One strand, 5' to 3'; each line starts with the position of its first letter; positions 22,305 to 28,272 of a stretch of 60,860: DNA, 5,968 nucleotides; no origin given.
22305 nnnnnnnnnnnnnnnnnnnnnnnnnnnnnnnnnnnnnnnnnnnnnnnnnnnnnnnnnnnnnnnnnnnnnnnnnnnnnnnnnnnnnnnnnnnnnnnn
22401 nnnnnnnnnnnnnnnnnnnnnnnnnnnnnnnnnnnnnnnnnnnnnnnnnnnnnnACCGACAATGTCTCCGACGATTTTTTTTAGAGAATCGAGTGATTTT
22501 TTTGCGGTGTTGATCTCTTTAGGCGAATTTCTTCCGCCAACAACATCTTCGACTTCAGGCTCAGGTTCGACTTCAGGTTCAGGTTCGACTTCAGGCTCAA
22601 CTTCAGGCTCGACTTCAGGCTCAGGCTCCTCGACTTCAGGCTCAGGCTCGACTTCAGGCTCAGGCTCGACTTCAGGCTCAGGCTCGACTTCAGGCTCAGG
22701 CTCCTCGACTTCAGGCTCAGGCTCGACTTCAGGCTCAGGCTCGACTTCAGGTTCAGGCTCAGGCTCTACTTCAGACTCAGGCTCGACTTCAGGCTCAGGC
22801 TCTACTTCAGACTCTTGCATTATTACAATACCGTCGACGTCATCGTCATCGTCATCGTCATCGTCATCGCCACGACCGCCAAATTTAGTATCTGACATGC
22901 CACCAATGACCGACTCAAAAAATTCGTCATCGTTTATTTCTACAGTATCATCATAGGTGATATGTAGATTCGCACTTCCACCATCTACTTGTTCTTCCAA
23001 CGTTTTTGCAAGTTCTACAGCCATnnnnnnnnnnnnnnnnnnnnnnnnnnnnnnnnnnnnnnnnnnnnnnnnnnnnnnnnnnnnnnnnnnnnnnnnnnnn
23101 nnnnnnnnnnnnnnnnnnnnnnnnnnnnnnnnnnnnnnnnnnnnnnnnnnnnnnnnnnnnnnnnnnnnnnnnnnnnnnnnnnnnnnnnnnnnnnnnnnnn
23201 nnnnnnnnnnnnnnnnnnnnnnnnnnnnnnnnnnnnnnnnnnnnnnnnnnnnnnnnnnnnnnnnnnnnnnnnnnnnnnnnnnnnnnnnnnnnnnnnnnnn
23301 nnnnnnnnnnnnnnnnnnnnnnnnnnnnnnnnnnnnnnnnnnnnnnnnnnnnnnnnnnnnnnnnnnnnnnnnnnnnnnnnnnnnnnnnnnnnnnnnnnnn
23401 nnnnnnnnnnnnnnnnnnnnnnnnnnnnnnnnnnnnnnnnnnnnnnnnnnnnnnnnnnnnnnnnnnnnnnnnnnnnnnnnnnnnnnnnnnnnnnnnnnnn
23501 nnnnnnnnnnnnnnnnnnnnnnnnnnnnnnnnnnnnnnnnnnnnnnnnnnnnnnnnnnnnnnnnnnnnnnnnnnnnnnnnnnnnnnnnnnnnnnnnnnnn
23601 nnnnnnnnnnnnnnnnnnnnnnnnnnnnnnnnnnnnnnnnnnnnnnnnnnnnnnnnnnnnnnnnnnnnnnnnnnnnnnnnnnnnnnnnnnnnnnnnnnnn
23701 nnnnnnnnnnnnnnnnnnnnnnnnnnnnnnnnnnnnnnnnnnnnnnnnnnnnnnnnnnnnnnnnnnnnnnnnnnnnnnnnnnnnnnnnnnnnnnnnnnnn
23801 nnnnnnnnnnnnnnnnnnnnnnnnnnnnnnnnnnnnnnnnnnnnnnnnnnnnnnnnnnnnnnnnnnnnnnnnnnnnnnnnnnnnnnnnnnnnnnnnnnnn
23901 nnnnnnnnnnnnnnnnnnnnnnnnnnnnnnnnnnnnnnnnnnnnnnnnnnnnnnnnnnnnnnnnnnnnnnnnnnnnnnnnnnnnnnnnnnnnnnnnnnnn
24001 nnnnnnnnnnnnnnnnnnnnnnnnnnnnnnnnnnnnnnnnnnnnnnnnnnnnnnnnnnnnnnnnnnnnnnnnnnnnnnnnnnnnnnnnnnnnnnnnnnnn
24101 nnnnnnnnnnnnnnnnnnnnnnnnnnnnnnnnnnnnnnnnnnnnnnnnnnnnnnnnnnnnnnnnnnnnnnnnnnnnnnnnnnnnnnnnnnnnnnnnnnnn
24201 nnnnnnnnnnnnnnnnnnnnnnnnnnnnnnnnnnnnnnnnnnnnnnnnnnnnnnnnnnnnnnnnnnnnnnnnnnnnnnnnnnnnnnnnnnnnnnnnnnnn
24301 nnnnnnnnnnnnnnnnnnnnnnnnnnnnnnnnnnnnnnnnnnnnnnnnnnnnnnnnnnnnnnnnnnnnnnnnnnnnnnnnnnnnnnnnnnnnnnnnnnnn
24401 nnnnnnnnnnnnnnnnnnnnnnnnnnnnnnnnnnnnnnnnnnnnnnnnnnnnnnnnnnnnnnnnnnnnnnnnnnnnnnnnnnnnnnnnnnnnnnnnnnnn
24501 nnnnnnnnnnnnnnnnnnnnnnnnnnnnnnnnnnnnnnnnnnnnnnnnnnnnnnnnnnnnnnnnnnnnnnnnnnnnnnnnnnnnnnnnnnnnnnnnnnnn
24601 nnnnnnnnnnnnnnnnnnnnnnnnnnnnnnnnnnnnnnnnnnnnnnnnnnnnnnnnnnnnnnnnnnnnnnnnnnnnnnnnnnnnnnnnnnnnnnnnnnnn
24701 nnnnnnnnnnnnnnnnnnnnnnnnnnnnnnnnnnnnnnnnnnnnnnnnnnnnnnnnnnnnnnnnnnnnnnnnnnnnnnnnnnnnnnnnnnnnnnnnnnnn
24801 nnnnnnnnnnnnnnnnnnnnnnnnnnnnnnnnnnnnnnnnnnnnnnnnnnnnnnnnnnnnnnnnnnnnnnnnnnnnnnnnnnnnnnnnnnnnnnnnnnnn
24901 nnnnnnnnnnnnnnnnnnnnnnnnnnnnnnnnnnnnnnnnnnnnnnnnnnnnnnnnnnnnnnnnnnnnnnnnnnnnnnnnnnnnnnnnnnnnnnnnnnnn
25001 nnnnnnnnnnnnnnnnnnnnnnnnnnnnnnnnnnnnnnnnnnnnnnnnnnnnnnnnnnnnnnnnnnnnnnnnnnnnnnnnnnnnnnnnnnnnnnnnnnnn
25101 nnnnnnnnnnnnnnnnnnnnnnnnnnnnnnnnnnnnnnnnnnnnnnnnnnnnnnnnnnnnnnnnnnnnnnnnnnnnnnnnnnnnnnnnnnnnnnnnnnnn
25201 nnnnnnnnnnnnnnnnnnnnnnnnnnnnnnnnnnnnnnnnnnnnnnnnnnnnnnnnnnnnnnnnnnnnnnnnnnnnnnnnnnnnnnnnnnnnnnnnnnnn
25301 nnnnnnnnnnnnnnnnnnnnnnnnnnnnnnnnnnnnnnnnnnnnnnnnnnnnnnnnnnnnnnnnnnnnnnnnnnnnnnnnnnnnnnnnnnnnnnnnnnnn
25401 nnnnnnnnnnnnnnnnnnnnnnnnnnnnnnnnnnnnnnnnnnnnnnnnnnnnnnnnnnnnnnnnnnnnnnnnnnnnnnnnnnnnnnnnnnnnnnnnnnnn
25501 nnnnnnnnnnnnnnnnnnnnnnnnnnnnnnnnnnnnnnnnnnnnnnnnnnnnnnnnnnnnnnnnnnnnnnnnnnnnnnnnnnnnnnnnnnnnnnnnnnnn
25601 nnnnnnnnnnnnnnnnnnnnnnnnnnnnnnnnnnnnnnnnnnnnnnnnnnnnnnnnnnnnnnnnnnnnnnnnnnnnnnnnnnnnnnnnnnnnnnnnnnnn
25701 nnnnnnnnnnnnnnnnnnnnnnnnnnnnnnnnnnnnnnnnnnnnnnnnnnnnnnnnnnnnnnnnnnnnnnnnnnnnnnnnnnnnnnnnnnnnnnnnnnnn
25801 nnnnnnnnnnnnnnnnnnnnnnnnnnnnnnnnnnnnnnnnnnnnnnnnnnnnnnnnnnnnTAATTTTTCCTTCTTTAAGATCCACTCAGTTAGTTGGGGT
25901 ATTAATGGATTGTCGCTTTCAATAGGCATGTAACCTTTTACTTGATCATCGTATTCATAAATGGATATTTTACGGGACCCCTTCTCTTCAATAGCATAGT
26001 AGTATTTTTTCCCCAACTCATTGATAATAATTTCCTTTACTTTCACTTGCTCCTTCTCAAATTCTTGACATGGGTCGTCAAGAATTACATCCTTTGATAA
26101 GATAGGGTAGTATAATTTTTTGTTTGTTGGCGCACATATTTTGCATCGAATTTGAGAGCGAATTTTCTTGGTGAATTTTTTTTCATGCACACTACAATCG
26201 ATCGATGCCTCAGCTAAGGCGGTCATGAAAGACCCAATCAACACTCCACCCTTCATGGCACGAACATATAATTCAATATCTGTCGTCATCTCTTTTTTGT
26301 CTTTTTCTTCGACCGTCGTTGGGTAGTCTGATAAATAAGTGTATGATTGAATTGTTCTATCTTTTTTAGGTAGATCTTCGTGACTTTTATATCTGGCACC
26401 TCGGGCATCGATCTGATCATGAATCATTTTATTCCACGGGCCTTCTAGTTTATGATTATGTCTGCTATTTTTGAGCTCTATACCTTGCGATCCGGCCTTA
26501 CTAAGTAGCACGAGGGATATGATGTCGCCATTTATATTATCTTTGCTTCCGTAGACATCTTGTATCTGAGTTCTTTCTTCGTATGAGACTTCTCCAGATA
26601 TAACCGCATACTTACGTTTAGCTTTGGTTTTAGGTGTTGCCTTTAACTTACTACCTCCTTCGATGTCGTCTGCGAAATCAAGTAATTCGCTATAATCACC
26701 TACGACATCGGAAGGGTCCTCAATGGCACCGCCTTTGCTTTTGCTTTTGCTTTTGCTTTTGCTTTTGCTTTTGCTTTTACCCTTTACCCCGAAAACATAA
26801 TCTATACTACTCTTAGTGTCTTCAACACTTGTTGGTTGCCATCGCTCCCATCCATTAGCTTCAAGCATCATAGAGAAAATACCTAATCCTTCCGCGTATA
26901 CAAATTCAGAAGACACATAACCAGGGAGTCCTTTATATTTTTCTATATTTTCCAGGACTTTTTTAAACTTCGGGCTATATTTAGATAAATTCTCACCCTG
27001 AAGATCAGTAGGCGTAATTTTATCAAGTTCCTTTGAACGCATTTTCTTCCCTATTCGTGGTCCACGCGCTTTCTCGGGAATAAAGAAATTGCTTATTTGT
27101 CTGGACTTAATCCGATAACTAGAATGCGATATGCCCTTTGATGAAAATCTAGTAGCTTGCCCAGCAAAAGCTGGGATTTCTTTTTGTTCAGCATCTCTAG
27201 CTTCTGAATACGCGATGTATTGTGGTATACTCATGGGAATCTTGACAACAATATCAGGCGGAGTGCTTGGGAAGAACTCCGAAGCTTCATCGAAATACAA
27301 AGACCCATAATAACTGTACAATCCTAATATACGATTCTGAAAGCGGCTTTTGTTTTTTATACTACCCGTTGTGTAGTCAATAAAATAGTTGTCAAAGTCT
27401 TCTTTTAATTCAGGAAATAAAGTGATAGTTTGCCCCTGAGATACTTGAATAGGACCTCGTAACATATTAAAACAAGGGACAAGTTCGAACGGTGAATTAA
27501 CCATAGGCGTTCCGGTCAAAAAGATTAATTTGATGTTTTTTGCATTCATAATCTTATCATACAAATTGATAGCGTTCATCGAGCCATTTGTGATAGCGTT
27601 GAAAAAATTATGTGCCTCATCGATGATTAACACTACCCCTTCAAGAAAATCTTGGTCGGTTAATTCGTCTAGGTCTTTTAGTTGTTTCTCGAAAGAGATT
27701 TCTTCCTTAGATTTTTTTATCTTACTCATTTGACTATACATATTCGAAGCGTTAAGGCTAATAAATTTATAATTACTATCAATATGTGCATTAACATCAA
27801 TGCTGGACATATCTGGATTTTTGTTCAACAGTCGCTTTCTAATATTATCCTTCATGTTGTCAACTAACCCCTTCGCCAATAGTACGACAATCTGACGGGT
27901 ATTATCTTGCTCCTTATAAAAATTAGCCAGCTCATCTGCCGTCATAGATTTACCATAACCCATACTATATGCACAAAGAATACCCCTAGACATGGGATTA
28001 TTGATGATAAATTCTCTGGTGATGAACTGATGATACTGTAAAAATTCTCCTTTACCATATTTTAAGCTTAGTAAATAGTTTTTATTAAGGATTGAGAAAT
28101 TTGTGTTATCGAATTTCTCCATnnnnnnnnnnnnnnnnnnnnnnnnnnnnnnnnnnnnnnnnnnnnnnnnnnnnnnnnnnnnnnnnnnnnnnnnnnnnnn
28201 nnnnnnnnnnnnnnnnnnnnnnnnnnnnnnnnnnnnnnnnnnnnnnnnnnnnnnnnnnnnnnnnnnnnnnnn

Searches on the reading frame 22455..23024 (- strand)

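Call 54: search_protein_families(library=pfam, proteins=[window:22455-23024:-], max_evalue=0.001)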
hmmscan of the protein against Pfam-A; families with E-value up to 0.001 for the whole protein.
window:22455-23024:- (190 aa): 1 family
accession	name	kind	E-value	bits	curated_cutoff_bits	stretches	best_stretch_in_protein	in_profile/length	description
PF05887.16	Trypan_PARP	-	4.7e-11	43.2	100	1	49-118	39-110/134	Procyclic acidic repetitive protein (PARP)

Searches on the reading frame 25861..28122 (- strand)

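Call 10: search_protein_families(library=pfam, proteins=[window:25861-28122:-], max_evalue=0.001)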
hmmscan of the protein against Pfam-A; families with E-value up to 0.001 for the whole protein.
window:25861-28122:- (754 aa): 3 families
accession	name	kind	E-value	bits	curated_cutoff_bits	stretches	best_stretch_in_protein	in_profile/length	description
PF04851.21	ResIII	-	5.7e-09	36.5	22.5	1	45-206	23-162/164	Type III restriction enzyme, res subunit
PF00176.29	SNF2-rel_dom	-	3.1e-06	26.9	24.9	1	47-223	19-180/290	SNF2-related domain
PF13401.12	AAA_22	-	1.1e-05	26.2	27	1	55-205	15-123/130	AAA domain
